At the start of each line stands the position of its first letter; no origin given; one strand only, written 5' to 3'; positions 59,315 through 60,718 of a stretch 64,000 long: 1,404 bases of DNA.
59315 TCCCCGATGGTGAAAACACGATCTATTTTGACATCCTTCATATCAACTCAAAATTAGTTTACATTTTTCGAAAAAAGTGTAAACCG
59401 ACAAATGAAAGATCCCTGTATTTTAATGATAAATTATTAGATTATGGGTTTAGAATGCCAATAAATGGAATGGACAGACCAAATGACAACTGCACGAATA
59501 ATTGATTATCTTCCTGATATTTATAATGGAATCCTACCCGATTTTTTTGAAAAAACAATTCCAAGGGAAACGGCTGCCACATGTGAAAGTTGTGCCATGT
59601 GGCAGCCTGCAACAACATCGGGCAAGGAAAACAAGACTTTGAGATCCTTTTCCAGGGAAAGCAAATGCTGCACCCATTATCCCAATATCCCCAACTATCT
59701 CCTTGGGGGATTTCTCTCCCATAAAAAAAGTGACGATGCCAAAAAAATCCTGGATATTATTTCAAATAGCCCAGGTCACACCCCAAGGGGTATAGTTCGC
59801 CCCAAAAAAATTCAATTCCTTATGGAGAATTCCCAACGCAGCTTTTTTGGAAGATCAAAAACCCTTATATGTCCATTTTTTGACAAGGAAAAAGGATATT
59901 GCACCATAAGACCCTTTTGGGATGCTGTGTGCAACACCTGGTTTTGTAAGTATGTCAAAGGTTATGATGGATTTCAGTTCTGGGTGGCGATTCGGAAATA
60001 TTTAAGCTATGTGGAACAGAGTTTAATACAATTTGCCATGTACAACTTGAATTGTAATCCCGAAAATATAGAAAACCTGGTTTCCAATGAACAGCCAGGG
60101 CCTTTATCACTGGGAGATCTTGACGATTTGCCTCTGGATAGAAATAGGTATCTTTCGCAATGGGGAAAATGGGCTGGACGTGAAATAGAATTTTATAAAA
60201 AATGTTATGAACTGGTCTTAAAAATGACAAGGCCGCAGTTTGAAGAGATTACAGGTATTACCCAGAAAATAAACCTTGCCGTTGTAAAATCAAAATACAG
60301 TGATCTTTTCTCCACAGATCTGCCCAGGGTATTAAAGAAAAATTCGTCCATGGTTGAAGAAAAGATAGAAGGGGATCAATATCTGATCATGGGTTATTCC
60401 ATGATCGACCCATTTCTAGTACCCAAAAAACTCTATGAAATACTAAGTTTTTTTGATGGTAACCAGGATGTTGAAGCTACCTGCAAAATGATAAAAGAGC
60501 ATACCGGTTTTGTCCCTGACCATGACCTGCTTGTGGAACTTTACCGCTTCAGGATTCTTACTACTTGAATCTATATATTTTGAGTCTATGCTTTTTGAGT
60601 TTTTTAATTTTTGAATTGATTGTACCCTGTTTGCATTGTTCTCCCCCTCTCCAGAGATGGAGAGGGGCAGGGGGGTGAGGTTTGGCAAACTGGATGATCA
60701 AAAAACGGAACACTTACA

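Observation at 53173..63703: Candidate undescribed double-glycine peptide system: cNMP-gated PCAT, TolC-like and HlyD proteins, GG-leader precursor, unknown Cys-rich protein and two parvulin/SurA-like genes, next to an IS remnant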

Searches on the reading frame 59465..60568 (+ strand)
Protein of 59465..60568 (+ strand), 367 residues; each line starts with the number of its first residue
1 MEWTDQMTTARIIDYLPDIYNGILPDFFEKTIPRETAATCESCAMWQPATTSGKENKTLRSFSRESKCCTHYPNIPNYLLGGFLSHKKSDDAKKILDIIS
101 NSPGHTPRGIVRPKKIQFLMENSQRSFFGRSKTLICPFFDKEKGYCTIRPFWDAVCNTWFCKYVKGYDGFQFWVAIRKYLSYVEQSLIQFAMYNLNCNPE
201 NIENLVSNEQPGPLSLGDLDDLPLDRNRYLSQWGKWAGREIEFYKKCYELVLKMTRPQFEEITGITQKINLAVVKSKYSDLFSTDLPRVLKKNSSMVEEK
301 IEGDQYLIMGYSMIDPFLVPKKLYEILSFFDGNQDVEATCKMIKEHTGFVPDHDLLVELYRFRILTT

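Call 3: search_protein_families(library=pfam, proteins=[window:59465-60568:+], max_evalue=0.1)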
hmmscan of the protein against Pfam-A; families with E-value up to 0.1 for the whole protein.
window:59465-60568:+ (367 aa): 0 families

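Call 4: search_protein_families(library=ncbifam, proteins=[window:59465-60568:+], max_evalue=0.1)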
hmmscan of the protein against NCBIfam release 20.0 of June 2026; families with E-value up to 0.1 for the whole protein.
window:59465-60568:+ (367 aa): 0 families

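Call 5: find_homologous_proteins(query=window:59465-60568:+)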
Query window:59465-60568:+ (367 aa): 38 proteins with E <= 0.001 among 1086 candidates.
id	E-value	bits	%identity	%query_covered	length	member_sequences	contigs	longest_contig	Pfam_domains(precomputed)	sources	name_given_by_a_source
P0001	1.7e-251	852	100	98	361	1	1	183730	-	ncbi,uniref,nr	ncbi:conserved hypothetical protein [Desulfamplus magnetovallimortis]|uniref:Uncharacterized protein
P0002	8.1e-114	399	48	98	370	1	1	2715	-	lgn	-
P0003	1.2e-113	398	46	98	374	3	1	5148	-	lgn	-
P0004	7.2e-113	396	48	98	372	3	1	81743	-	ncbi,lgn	-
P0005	2.0e-111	391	48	99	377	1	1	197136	-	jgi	jgi:hypothetical protein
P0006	1.3e-110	388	46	98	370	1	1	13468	-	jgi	jgi:hypothetical protein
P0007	1.5e-109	385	47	98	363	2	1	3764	-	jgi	-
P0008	4.3e-109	383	46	98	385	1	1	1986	-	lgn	-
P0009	4.3e-109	383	47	98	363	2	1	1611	-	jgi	jgi:hypothetical protein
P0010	4.6e-109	383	47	98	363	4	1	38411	-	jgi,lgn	jgi:Fe-S-cluster containining protein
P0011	5.4e-109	383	45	98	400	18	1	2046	-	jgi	-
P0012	7.6e-108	379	47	98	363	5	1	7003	-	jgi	-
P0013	7.1e-107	376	46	98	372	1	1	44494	-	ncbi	-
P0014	3.9e-106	374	47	98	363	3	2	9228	-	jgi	-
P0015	1.0e-104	369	46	98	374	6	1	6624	-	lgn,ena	-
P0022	5.1e-91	324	42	97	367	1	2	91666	-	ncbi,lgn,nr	ncbi:MAG: hypothetical protein HZB61_12890 [Nitrospirae bacterium]|nr:hypothetical protein [Nitrospi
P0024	1.2e-90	323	41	98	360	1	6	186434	-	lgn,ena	-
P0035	2.1e-55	207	33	97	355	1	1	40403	-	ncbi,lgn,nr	ncbi:MAG: hypothetical protein HWE27_18560 [Gammaproteobacteria bacterium]|nr:hypothetical protein [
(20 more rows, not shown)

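Call 6: search_protein_families(library=pfam, proteins=[window:59465-60568:+], max_evalue=10)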
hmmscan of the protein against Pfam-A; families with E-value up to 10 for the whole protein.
window:59465-60568:+ (367 aa): 0 families
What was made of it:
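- Checked: 367-aa ORF, 59465-60568(+): no Pfam or NCBIfam hit (calls 3, 4, 6).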

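Call 8: find_encoding_contigs(protein=P0004, flank=10000, max_places=2)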
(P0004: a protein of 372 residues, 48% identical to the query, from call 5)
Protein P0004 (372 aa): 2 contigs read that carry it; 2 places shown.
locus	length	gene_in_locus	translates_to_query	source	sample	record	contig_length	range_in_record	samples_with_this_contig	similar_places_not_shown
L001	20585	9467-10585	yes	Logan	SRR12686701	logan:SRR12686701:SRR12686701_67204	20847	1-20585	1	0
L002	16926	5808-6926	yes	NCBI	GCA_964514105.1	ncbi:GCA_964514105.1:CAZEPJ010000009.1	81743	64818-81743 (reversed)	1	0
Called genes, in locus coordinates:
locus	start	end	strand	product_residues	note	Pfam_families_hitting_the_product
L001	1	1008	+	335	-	?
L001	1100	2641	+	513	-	-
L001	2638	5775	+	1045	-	PF00027:cNMP_binding, PF03412:Peptidase_C39, PF13529:Peptidase_C39_2 (faint), PF00664:ABC_membrane, PF00005:ABC_tran, PF02463:SMC_N (faint)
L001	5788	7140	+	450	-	PF00364:Biotin_lipoyl (faint), PF26002:Beta-barrel_AprE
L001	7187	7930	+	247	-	PF13624:SurA_N_3 (faint), PF13145:Rotamase_2, PF00639:Rotamase, PF13616:Rotamase_3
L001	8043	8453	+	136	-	PF13624:SurA_N_3 (weak)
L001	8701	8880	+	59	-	-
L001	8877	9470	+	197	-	-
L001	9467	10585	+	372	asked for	-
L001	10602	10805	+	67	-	-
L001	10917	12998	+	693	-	PF02310:B12-binding (weak), PF04055:Radical_SAM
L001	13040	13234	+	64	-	-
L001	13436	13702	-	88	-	PF02604:PhdYeFM_antitox (weak)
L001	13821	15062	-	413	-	PF02515:CoA_transf_3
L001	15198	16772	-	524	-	PF07364:DUF1485, PF07171:MlrC_C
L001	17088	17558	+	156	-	PF10604:Polyketide_cyc2, PF03364:Polyketide_cyc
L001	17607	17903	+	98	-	-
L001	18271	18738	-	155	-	-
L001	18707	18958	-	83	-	-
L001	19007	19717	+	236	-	PF00440:TetR_N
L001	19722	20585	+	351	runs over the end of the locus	PF25919:BSH_CusB (faint), PF25917:BSH_RND, PF25973:BSH_CzcB (weak), PF25881:HH_YBHG (weak), PF25954:Beta-barrel_RND_2, PF25967:RND-MFP_C, PF25975:CzcB_C (weak), PF25989:YknX_C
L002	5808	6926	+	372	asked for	-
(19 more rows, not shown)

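Call 9: find_encoding_contigs(protein=P0005, flank=10000, max_places=2)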
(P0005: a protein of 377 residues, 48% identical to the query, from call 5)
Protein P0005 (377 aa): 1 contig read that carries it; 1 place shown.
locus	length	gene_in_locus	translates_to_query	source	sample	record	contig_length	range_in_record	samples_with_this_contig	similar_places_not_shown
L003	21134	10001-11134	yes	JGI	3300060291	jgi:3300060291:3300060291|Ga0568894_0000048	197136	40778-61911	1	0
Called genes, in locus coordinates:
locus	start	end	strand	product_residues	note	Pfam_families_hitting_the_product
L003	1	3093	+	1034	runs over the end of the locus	PF00027:cNMP_binding, PF03412:Peptidase_C39, PF00664:ABC_membrane, PF00005:ABC_tran, PF02463:SMC_N (weak)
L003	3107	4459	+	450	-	PF26002:Beta-barrel_AprE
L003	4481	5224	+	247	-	PF13624:SurA_N_3 (weak), PF13145:Rotamase_2 (weak), PF00639:Rotamase, PF13616:Rotamase_3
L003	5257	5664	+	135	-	PF13624:SurA_N_3 (weak)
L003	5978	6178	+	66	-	-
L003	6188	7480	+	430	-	PF00535:Glycos_transf_2, PF13371:TPR_9 (faint), PF13424:TPR_12 (faint), PF13431:TPR_17 (faint), PF13432:TPR_16 (faint), PF14559:TPR_19 (faint), PF23914:TPR_CcmH_CycH (faint), PF00515:TPR_1 (faint), +4 more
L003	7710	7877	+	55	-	-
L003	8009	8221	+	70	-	-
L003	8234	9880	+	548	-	PF02310:B12-binding, PF04055:Radical_SAM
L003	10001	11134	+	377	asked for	-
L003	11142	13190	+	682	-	PF02310:B12-binding (faint), PF04055:Radical_SAM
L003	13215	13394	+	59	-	-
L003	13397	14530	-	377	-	-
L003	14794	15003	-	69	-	PF02604:PhdYeFM_antitox (faint)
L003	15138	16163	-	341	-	PF08240:ADH_N, PF00107:ADH_zinc_N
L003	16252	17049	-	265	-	PF01791:DeoC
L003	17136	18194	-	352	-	PF00180:Iso_dh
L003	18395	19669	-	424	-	PF02844:GARS_N, PF01071:GARS_A, PF02843:GARS_C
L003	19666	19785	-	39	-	-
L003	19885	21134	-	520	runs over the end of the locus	PF02142:MGS, PF01808:AICARFT_IMPCHas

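Call 10: find_encoding_contigs(protein=P0022, flank=10000, max_places=2)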
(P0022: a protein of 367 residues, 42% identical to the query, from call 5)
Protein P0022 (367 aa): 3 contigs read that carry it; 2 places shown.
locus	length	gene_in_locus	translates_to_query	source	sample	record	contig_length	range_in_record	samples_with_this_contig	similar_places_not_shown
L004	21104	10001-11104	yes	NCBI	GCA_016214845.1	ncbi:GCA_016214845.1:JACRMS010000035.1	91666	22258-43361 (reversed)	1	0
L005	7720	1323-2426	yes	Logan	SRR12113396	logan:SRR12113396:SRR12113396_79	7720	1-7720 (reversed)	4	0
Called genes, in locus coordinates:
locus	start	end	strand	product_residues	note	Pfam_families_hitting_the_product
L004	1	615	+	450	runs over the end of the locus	PF26002:Beta-barrel_AprE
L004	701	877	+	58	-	-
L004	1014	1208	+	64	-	-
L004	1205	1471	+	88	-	-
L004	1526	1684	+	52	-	PF20220:ABC_toxin_N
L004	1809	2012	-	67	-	PF04255:DUF433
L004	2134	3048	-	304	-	PF08843:AbiEii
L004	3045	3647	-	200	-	PF13338:AbiEi_4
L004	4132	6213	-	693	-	PF02310:B12-binding (weak), PF04055:Radical_SAM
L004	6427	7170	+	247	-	PF13145:Rotamase_2 (weak), PF13616:Rotamase_3, PF00639:Rotamase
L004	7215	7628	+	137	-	PF13624:SurA_N_3, PF09312:SurA_N (weak)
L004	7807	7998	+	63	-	-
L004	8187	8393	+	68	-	-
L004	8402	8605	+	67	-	PF02604:PhdYeFM_antitox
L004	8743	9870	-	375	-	-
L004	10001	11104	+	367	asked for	-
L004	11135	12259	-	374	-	PF01041:DegT_DnrJ_EryC1, PF00266:Aminotran_5, PF01053:Cys_Met_Meta_PP (weak), PF01212:Beta_elim_lyase (weak)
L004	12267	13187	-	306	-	PF01408:GFO_IDH_MocA, PF22725:GFO_IDH_MocA_C3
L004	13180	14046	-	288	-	PF17930:LpxI_N, PF06230:LpxI_C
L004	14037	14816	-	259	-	PF00132:Hexapep (weak), PF25084:LbH_EIF2B (faint), PF25087:GMPPB_C (weak), PF00132:Hexapep, PF13720:Acetyltransf_11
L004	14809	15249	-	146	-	PF22817:ApeP-like, PF07977:FabA, PF22818:ApeI-like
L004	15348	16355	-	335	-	PF04613:LpxD, PF25084:LbH_EIF2B (faint), PF00132:Hexapep, PF14602:Hexapep_2 (faint), PF25087:GMPPB_C (faint), PF00132:Hexapep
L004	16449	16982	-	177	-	PF03938:OmpH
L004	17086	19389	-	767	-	PF07244:POTRA, PF08478:POTRA_1 (faint), PF08479:POTRA_2 (faint), PF25282:POTRA1_3_Toc75 (faint), PF07244:POTRA, PF01103:Omp85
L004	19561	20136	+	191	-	PF01558:POR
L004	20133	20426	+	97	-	PF00037:Fer4 (faint), PF12797:Fer4_2 (faint), PF12837:Fer4_6 (faint), PF13237:Fer4_10 (faint), PF14697:Fer4_21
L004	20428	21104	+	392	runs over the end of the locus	PF01855:POR_N, PF17147:PFOR_II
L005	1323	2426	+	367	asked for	-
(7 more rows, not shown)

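Call 13: find_encoding_contigs(protein=P0024, flank=10000, max_places=1)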
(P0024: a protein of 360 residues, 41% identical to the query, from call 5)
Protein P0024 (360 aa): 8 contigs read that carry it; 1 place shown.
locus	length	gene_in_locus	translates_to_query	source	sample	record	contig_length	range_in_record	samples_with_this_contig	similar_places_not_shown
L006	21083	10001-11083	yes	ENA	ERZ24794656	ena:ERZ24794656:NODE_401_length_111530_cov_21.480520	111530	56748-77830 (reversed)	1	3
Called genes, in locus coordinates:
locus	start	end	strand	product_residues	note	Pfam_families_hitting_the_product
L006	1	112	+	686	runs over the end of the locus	PF01935:DUF87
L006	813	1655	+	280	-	-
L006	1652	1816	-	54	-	-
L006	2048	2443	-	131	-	-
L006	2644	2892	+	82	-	-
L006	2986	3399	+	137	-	-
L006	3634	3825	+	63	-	-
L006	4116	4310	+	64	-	-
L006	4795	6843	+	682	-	PF02310:B12-binding (weak), PF04055:Radical_SAM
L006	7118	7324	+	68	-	PF02604:PhdYeFM_antitox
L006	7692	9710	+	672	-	PF02310:B12-binding (weak), PF04055:Radical_SAM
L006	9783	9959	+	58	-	-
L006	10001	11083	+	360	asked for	-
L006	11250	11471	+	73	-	-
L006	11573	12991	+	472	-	PF04055:Radical_SAM, PF13186:SPASM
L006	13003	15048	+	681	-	PF02310:B12-binding (weak), PF04055:Radical_SAM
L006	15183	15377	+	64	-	-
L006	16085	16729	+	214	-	PF05724:TPMT, PF13489:Methyltransf_23, PF01209:Ubie_methyltran, PF02353:CMAS (weak), PF13847:Methyltransf_31, PF08241:Methyltransf_11, PF08242:Methyltransf_12, PF13649:Methyltransf_25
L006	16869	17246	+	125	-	PF00216:Bac_DNA_binding, PF18291:HU-HIG (weak)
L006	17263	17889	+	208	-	PF22548:AEP-TOTE (faint)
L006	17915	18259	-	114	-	-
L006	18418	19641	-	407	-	PF13191:AAA_16 (faint), PF05621:TniB (weak), PF13401:AAA_22, PF20703:nSTAND1 (faint), PF00004:AAA (faint), PF22703:Cdc6_lid, PF09079:WHD_Cdc6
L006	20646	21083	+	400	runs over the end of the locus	PF00931:NB-ARC (weak), PF13191:AAA_16, PF13401:AAA_22, PF22703:Cdc6_lid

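Call 14: find_encoding_contigs(protein=P0035, flank=10000, max_places=1)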
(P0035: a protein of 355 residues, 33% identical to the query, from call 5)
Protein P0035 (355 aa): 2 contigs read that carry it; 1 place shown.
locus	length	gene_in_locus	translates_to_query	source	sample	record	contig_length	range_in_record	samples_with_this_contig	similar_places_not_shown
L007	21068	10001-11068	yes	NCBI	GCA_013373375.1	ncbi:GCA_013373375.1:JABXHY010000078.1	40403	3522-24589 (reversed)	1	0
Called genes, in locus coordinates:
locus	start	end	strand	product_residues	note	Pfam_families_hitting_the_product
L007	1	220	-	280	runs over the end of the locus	PF18144:SMODS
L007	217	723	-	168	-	PF18142:SLATT_fungal (weak)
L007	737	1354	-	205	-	-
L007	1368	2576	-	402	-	PF01420:Methylase_S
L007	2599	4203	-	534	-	PF12161:HsdM_N, PF02384:N6_Mtase, PF07669:Eco57I (weak)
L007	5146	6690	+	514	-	-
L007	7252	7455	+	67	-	-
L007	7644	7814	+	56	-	-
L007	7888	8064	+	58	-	-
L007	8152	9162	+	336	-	PF07291:MauE (weak)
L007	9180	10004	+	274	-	PF02517:Rce1-like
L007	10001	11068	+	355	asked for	-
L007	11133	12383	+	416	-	PF25994:HH_AprE, PF26002:Beta-barrel_AprE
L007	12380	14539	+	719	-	PF03412:Peptidase_C39, PF00664:ABC_membrane, PF00005:ABC_tran, PF02463:SMC_N (weak)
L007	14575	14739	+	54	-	-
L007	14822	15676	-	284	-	-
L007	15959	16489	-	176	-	-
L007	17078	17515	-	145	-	-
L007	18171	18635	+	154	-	PF18927:CrtO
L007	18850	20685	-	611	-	PF07719:TPR_2 (faint), PF13181:TPR_8 (faint), PF00515:TPR_1 (faint), PF13424:TPR_12, PF17874:TPR_MalT, PF28559:TPR_SusR (weak), PF13424:TPR_12, PF00990:GGDEF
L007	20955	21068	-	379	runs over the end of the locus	PF00144:Beta-lactamase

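Call 15: find_encoding_contigs(protein=P0013, flank=10000, max_places=1)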
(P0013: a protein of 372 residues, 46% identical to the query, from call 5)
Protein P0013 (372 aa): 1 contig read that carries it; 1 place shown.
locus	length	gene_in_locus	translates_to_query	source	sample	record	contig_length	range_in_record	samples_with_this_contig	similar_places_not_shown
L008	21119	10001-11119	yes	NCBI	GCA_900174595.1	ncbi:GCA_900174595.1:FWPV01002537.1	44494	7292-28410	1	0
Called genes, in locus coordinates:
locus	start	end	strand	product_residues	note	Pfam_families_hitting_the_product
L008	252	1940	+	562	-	PF00749:tRNA-synt_1c, PF03950:tRNA-synt_1c_C, PF20974:tRNA-synt_1c_C2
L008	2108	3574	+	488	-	PF02321:OEP (faint)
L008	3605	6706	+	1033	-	PF00027:cNMP_binding, PF02463:SMC_N (weak), PF03412:Peptidase_C39, PF13529:Peptidase_C39_2 (faint), PF00664:ABC_membrane, PF00005:ABC_tran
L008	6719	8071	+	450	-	PF26002:Beta-barrel_AprE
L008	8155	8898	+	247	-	PF13624:SurA_N_3, PF13145:Rotamase_2 (weak), PF00639:Rotamase, PF13616:Rotamase_3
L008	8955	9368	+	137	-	PF13624:SurA_N_3 (weak)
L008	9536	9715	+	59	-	-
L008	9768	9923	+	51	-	-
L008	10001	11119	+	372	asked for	-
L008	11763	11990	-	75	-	PF02604:PhdYeFM_antitox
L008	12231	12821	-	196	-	-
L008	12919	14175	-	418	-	PF12832:MFS_1_like, PF07690:MFS_1, PF00083:Sugar_tr (weak), PF07690:MFS_1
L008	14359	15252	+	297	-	-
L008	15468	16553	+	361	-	PF06050:HGD-D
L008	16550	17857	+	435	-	PF06050:HGD-D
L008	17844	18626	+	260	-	PF13548:DUF4126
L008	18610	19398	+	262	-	-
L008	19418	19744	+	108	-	PF00893:Multi_Drug_Res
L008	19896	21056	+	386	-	PF00278:Orn_DAP_Arg_deC, PF02784:Orn_Arg_deC_N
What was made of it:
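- L008 is a second minimal cluster without radical SAM (call 15). Minimal clusters (the window and L008) keep it although there is no enzyme to serve (call 15).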

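Call 18: search_protein_families(library=pfam, alignment_id=A1, max_evalue=10)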
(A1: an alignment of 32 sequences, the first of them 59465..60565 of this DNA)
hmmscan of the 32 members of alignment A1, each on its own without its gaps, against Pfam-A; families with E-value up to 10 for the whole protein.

A. member 1, window:59465-60565:+ (367 aa): 0 families

B. families by the number of members that match (of 32 scanned): 5 families
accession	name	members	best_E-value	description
PF03692.20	CxxCxxCC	2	0.0051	Putative zinc- or iron-chelating domain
PF04834.18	Adeno_E3_14_5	2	0.017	Early E3 14.5 kDa protein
PF00133.28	tRNA-synt_1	1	0.025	tRNA synthetases class I (I, L, M and V)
PF03739.19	LptF_LptG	1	0.04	Lipopolysaccharide export system permease LptF/LptG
PF00711.24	Defensin_beta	1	6.2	Beta defensin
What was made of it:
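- Closest known: RRE/PqqD-like leader-recognition domains of RiPP maturases. Different: No Pfam PqqD hit appears at E<=10 (call 18).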

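Call 19: search_solved_structures(query=A1, max_evalue=10, show_alignments=2)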
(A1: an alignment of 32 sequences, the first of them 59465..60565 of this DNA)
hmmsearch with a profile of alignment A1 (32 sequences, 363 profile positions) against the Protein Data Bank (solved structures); distinct sequences matched with E-value up to 10: 4.
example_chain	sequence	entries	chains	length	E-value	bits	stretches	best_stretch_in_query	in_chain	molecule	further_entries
2vpn_A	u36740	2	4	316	0.19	13.9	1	233-289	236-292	PERIPLASMIC SUBSTRATE BINDING PROTEIN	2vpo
3gyy_A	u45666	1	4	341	0.22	13.7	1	233-289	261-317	Periplasmic substrate binding protein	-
6so0_A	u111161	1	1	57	0.33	13.1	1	27-62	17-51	Chitotriosidase-1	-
5aiw_A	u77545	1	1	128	2.5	10.2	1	234-345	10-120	TRAH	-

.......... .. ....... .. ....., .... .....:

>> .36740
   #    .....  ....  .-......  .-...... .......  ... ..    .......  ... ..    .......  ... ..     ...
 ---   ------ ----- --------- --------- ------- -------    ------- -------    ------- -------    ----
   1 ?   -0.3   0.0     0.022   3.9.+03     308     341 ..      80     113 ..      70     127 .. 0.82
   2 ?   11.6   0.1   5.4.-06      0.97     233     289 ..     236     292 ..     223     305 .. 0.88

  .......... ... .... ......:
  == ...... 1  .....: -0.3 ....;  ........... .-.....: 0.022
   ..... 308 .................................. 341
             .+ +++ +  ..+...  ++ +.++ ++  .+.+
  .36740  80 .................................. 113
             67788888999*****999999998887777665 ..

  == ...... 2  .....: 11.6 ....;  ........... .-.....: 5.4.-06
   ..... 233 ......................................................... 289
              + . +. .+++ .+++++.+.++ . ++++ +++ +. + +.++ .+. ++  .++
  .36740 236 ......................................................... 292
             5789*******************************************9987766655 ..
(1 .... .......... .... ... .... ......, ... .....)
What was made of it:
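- Tried and rejected: Nothing meaningful (call 19).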

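Call 28: predict_structure(alignment_id=A1)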
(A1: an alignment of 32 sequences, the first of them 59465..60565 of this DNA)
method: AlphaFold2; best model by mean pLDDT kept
length: 367 residues; sequences in the alignment: 32
mean_pLDDT: 83.4   pTM: 0.85
mean pLDDT of the five models: 83.4, 81.1, 80.7, 79.9, 77.1
residues with pLDDT >= 90: 170; 70-90: 123; 50-70: 55; < 50: 19
segments of 3 or more residues with pLDDT < 50: 1-5, 49-58, 153-155
pLDDT, mean of each block of 10 residues (from residue 1): 61 87 94 73 58 46 65 86 79 83 83 84 70 76 71 54 85 91 93 93 65 81 87 92 97 96 95 97 95 94 89 84 96 97 96 95 96
secondary structure, 60 per line:
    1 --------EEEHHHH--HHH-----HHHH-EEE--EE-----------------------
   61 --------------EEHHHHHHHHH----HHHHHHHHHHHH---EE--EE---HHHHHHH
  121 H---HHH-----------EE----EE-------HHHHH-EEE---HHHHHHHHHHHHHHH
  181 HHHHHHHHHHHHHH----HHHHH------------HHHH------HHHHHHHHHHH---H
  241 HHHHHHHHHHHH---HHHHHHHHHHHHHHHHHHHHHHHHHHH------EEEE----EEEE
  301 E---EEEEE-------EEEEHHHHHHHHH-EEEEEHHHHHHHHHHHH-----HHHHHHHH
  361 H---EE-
elements in order: E9-11 H12-15 H26-29 E31-33 H77-85 H90-101 H114-121 H154-158 E160-162 H166-194 H199-203 H216-219 H226-236 H240-252 H256-282 E289-292 E297-301 E305-309 E317-320 H321-329 E331-335 H336-347 H353-361
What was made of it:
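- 59465..60568 (+): Hallmark protein (367 aa; probable true start 59483). It has an N-terminal domain with eight conserved Cys, a helical middle and a C-terminal RRE-like domain. AF2 pLDDT 83, pTM 0.85 (call 28).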
